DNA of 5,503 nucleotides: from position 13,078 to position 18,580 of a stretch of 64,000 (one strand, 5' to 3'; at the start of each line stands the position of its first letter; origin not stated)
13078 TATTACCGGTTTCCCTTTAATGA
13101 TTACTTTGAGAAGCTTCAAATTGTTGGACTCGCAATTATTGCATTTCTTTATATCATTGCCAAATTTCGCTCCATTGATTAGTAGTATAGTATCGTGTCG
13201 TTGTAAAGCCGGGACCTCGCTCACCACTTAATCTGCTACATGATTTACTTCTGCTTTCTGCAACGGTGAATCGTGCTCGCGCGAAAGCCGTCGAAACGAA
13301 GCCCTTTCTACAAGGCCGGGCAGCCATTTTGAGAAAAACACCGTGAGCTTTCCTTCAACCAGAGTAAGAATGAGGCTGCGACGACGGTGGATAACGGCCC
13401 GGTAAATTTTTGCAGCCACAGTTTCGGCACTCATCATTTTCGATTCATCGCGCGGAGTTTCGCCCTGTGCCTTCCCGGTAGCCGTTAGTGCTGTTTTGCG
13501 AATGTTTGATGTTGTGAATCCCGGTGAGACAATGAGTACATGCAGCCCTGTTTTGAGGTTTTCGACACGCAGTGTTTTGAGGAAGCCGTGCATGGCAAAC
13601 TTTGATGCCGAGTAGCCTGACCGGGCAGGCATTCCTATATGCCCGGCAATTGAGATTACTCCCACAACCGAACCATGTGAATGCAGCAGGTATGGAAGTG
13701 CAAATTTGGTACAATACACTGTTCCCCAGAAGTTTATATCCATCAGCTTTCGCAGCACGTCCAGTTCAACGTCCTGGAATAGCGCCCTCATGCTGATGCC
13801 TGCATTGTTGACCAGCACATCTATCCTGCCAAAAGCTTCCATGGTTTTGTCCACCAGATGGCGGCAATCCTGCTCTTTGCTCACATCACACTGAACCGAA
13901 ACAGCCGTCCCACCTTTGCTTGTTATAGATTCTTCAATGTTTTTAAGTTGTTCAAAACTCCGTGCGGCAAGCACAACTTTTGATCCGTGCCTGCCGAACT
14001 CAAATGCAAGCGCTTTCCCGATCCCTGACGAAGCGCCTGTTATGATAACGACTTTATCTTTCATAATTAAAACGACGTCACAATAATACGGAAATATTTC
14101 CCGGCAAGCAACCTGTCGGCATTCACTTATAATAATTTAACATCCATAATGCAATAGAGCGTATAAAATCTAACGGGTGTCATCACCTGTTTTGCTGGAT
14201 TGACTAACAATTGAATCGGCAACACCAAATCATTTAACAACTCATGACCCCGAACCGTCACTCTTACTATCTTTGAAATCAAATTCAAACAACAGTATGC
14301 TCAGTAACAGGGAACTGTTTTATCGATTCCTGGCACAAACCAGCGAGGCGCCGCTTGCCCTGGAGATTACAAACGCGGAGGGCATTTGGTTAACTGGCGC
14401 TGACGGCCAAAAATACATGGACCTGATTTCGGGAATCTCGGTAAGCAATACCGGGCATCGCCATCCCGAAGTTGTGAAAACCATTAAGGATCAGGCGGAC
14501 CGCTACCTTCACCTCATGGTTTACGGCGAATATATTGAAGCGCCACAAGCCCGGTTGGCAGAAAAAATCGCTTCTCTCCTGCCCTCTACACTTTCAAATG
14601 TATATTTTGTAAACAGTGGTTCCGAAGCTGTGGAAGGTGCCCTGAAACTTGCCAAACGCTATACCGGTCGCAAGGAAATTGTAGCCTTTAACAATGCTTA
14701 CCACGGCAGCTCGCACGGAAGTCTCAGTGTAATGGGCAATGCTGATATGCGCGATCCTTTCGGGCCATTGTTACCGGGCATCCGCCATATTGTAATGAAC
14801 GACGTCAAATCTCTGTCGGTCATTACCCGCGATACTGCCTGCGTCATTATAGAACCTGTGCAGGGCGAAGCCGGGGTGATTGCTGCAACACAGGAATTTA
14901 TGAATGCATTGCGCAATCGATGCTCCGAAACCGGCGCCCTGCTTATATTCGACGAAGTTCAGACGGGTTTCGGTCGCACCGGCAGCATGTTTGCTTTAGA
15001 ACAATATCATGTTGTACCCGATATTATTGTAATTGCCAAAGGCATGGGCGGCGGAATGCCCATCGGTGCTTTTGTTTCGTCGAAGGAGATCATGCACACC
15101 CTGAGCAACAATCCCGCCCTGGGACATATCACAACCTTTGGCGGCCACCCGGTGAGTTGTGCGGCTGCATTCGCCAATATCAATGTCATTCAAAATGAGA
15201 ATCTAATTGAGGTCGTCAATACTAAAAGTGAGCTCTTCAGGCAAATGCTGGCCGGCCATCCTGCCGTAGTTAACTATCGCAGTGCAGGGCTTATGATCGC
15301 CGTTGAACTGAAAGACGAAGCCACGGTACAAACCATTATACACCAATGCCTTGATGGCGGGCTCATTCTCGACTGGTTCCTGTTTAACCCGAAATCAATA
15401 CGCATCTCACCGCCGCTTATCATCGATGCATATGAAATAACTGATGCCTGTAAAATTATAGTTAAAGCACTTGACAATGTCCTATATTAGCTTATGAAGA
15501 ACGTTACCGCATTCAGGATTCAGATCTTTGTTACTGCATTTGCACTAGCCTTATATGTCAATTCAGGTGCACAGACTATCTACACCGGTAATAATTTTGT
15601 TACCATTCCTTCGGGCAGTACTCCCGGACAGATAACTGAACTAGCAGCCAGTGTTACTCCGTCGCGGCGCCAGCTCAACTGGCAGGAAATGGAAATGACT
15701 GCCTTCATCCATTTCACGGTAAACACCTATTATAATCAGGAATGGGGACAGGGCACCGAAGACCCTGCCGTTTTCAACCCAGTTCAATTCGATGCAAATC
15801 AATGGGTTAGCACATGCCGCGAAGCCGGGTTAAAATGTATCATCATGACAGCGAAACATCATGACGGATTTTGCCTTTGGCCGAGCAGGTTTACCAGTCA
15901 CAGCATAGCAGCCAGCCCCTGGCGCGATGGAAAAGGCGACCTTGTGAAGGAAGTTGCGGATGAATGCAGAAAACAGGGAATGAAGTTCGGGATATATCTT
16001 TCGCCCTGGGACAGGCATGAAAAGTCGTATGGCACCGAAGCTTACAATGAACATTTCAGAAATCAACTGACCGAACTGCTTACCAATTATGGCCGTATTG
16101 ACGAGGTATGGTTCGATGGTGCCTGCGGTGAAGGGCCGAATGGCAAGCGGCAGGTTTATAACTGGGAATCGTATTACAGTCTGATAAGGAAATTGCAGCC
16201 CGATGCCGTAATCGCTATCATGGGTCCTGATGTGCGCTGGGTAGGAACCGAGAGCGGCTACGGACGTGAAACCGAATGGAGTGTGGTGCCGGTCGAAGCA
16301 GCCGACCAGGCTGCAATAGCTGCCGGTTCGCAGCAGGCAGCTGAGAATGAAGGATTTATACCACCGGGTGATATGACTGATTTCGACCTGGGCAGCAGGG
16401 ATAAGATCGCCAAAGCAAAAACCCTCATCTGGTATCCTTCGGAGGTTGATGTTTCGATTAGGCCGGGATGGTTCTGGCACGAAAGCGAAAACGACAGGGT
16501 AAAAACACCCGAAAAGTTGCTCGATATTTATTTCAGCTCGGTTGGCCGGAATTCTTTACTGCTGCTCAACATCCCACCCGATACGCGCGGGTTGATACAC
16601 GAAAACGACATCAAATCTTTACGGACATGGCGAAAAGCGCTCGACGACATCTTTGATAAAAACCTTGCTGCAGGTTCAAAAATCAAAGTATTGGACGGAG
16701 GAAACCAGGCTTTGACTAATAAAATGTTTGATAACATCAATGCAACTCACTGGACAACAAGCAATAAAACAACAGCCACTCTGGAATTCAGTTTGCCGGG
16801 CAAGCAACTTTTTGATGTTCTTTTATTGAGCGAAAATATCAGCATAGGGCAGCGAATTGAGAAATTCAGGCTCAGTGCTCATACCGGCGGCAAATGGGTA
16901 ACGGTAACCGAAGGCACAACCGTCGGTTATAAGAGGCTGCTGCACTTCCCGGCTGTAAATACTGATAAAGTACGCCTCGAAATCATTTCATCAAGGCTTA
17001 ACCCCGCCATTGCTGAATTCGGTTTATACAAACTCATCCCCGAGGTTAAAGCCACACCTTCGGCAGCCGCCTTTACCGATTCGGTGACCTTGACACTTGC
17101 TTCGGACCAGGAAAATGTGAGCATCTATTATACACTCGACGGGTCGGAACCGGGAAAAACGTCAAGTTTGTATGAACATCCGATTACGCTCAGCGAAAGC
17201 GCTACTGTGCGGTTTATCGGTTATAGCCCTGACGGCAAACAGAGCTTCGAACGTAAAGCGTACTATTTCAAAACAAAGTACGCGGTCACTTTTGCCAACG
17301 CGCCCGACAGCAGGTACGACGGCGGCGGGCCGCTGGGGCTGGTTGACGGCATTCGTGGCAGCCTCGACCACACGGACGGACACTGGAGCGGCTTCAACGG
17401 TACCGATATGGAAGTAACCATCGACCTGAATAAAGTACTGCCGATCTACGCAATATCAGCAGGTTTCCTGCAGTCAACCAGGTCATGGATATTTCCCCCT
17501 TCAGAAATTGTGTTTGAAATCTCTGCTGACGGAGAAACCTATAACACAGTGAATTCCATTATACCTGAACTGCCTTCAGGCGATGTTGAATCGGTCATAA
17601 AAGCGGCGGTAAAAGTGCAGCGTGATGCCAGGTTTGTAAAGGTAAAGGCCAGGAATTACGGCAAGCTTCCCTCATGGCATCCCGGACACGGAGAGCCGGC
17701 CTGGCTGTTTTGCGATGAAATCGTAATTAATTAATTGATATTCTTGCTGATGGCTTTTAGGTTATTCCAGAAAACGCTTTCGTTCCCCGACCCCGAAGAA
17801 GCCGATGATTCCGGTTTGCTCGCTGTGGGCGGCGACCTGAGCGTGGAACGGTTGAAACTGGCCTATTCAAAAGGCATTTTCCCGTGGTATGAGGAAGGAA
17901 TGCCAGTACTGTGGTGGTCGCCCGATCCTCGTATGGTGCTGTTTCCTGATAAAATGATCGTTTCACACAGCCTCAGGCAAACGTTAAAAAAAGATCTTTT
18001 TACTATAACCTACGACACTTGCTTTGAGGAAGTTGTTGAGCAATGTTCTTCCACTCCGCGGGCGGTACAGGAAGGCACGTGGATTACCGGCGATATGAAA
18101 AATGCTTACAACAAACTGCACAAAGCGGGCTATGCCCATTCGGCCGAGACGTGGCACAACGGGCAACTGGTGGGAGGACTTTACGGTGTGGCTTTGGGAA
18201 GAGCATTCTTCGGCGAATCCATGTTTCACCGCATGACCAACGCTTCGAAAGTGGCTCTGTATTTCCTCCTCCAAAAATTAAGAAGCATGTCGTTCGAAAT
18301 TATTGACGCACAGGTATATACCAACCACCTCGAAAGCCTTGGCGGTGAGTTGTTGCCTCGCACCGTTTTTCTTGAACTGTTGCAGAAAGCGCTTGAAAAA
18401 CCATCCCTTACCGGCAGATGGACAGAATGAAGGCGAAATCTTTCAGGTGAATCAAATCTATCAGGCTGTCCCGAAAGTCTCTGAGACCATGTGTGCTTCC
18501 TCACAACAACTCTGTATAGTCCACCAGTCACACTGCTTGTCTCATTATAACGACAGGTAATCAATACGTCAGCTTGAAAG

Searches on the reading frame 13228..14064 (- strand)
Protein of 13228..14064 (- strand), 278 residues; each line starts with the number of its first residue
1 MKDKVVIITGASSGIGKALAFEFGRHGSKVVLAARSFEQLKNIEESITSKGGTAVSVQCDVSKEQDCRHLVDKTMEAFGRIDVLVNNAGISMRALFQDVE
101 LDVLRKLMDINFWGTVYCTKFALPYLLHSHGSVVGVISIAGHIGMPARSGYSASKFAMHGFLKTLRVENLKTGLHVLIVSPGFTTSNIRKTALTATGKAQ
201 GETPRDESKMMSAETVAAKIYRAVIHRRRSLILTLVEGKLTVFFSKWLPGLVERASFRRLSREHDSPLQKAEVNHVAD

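Call 32: search_protein_families(library=pfam, max_evalue=0.00001, proteins=[window:13228-14064:-])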
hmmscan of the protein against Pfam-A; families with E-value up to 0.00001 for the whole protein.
window:13228-14064:- (278 aa): 4 families
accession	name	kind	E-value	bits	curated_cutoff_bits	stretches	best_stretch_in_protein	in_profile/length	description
PF00106.31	adh_short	-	1.8e-53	181.4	26.6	1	4-191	1-189/195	short chain dehydrogenase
PF13561.12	adh_short_C2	-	2.3e-38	132.6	27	1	10-191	1-183/236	Enoyl-(Acyl carrier protein) reductase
PF08659.16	KR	-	2.5e-14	54.1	22.6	1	6-171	3-169/180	KR domain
PF23441.1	SDR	-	6.5e-06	26.2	27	1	5-211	9-221/258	SDR-like rossmann domain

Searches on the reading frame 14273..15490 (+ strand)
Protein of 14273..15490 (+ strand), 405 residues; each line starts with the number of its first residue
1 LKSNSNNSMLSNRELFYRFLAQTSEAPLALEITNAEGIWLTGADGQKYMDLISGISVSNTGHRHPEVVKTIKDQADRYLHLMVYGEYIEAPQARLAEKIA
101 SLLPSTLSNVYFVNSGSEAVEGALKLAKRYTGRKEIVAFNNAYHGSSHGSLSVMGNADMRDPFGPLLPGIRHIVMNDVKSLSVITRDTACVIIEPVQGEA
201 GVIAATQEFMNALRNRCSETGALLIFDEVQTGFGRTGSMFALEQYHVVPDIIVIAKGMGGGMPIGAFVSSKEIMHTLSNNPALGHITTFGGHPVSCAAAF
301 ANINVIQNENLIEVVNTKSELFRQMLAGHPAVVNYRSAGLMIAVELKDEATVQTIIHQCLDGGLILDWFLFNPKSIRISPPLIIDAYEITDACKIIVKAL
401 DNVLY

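Call 32: search_protein_families(library=pfam, max_evalue=0.00001, proteins=[window:14273-15490:+])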
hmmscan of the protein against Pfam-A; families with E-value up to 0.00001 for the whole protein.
window:14273-15490:+ (405 aa): 1 family
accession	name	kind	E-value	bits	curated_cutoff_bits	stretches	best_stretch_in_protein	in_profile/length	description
PF00202.27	Aminotran_3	-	4e-106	355.5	30.5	1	24-400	5-403/403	Aminotransferase class-III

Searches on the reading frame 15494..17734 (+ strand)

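Call 32: search_protein_families(library=pfam, max_evalue=0.00001, proteins=[window:15494-17734:+])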
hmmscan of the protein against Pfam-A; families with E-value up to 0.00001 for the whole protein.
window:15494-17734:+ (746 aa): 5 families
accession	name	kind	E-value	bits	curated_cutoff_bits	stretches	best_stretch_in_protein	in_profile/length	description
PF01120.23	Alpha_L_fucos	-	3.7e-42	145.5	25.2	1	70-378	67-335/345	Alpha-L-fucosidase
PF13290.12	CHB_HEX_C_1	-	1.2e-16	60.8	22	1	523-584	2-63/67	Chitobiase/beta-hexosaminidase C-terminal domain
PF13287.12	Fn3_assoc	-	8.2e-15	55.1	23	1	533-584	1-52/59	Fn3 associated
PF00754.31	F5_F8_type_C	-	1.1e-13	51.8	28.2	1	608-722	9-115/127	F5/8 type C domain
PF22633.2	F5_F8_type_C_2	-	2.2e-07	31.8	27.8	0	411-495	2-91/91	NedA-like, galactose-binding domain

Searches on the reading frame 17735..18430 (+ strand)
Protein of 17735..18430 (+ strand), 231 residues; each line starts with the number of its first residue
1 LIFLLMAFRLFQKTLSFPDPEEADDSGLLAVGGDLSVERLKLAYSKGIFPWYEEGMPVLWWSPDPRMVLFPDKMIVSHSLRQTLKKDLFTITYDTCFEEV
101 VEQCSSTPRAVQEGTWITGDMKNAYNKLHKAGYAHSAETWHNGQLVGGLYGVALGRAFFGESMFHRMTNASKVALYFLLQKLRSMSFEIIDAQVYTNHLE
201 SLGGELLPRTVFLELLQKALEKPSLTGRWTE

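Call 32: search_protein_families(library=pfam, max_evalue=0.00001, proteins=[window:17735-18430:+])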
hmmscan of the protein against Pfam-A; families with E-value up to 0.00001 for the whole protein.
window:17735-18430:+ (231 aa): 1 family
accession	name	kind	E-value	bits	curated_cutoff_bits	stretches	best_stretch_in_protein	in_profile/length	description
PF03588.20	Leu_Phe_trans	-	1.3e-73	246.6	22.7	1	38-206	2-169/171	Leucyl/phenylalanyl-tRNA protein transferase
